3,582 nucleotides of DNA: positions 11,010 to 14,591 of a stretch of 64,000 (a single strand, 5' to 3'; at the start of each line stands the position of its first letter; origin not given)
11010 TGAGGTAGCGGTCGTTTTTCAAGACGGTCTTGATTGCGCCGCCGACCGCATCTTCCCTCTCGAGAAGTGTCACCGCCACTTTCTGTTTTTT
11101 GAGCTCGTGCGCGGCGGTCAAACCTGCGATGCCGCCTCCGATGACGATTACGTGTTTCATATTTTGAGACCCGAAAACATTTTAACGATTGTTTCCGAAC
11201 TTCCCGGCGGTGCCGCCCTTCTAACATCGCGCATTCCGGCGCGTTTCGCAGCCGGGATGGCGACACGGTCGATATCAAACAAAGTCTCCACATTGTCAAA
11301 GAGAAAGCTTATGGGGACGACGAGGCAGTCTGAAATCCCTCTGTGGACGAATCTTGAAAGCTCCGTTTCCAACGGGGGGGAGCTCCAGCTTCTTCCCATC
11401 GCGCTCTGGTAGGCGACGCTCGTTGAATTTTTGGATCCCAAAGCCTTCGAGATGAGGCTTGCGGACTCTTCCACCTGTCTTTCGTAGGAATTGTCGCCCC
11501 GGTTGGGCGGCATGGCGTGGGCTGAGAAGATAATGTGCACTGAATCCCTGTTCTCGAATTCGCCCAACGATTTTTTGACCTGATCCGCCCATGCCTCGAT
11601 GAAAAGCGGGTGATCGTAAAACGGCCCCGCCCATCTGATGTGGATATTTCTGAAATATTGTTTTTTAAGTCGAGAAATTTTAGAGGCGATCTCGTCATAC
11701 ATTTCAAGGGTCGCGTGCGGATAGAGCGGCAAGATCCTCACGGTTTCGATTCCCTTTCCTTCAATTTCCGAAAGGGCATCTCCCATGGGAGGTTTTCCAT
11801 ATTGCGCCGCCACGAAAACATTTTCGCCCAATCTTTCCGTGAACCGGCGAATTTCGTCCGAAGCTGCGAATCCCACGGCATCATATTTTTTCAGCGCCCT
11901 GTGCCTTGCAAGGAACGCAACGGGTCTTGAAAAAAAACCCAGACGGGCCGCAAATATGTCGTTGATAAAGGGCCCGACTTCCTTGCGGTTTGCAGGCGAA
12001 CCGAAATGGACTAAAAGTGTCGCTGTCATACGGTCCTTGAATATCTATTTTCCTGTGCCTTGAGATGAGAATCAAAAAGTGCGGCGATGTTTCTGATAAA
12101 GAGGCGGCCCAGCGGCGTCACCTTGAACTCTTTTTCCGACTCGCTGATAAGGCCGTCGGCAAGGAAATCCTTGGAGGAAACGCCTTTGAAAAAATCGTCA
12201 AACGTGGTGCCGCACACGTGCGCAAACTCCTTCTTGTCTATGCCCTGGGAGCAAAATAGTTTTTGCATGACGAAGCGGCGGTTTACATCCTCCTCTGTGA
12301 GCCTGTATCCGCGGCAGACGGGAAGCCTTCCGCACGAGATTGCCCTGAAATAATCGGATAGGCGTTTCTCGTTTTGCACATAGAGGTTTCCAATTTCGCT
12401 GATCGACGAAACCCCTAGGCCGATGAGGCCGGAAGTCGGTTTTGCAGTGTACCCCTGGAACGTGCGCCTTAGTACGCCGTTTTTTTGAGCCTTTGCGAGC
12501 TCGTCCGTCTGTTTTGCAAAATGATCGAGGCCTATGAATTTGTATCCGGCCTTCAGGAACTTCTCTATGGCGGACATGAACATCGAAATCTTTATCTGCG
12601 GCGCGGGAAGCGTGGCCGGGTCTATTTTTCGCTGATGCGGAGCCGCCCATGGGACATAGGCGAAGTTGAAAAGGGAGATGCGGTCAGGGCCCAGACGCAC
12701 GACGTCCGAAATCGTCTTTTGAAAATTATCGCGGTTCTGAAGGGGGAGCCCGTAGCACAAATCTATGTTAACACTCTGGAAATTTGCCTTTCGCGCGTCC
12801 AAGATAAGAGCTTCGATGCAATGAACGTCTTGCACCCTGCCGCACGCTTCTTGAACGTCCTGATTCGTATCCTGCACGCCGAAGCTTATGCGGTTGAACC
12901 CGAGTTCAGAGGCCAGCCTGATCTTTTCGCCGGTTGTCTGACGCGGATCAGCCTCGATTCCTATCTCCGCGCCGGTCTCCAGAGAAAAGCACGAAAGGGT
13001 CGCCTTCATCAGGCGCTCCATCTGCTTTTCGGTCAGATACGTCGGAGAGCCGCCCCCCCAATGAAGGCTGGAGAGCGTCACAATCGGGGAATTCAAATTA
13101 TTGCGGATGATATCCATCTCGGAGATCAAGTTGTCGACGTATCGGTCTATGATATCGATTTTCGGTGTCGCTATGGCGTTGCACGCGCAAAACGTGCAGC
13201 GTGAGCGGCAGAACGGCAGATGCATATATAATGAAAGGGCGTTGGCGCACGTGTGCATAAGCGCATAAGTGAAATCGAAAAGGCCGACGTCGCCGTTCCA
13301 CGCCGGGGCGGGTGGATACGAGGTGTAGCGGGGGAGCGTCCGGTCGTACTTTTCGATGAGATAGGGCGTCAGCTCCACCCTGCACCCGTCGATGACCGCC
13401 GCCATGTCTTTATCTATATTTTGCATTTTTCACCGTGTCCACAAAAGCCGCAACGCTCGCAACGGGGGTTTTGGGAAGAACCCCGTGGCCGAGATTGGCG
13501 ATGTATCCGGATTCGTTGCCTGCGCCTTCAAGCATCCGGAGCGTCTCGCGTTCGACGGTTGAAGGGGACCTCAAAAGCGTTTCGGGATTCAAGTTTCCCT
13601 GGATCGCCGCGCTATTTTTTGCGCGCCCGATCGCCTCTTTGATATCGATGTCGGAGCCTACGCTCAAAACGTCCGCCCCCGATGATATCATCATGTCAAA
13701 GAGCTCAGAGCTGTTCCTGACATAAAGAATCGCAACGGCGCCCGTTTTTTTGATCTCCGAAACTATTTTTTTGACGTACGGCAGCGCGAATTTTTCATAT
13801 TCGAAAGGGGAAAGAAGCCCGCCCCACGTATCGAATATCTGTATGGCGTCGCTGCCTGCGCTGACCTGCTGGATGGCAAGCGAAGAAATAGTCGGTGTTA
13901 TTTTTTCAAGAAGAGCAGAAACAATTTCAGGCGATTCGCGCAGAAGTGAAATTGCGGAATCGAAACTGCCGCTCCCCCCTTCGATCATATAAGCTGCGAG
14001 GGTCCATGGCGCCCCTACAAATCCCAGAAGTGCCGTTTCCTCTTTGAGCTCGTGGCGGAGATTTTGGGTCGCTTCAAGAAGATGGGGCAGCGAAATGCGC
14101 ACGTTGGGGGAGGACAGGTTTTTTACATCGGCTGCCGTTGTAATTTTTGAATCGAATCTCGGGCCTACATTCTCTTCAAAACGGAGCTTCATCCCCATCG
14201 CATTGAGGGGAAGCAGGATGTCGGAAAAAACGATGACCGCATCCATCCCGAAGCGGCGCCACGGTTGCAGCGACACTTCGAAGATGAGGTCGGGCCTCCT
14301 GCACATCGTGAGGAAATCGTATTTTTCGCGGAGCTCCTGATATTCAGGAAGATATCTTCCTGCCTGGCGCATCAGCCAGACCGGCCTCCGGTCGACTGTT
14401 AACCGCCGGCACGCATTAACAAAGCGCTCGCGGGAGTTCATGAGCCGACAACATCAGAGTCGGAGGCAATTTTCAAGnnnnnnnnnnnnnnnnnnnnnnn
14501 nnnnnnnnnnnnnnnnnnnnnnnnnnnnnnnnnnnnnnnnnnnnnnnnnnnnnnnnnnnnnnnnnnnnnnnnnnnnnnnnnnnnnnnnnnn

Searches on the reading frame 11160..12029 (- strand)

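Call 14: search_protein_families(library=pfam, proteins=[window:11160-12029:-], max_evalue=0.0001)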
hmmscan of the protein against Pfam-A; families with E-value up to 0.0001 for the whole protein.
window:11160-12029:- (290 aa): 2 families
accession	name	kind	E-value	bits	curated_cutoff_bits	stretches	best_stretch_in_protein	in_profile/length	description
PF00762.24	Ferrochelatase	-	4.9e-48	164.2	27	1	2-286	2-310/317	Ferrochelatase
PF01903.22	CbiX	-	1e-07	32.6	22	0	59-148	15-105/106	CbiX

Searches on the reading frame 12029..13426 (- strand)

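Call 15: search_protein_families(library=pfam, proteins=[window:12029-13426:-], max_evalue=0.0001)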
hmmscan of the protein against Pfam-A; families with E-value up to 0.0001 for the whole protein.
window:12029-13426:- (466 aa): 2 families
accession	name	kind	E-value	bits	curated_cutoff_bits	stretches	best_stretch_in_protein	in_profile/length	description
PF04055.27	Radical_SAM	-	2.4e-19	70.6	29.5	1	69-241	3-165/166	Radical SAM superfamily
PF06969.22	HemN_C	-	1.9e-11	44.3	24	1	376-443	1-67/67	HemN C-terminal domain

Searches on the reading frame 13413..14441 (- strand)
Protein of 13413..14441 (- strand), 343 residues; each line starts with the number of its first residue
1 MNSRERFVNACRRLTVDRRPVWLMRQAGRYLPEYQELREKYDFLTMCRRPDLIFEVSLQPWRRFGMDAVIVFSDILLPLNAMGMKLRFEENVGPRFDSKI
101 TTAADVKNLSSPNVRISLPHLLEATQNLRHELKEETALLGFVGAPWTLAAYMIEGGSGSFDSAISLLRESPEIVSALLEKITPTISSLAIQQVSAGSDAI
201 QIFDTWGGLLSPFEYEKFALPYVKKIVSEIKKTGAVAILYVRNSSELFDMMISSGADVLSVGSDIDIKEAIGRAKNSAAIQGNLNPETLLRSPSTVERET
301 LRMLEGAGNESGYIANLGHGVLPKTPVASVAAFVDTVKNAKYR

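Call 15: search_protein_families(library=pfam, proteins=[window:13413-14441:-], max_evalue=0.0001)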
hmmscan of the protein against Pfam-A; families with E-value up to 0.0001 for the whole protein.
window:13413-14441:- (343 aa): 1 family
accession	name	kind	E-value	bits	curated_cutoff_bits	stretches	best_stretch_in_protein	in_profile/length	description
PF01208.23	URO-D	-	1.1e-119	399.9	23.9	1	3-339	2-345/346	Uroporphyrinogen decarboxylase (URO-D)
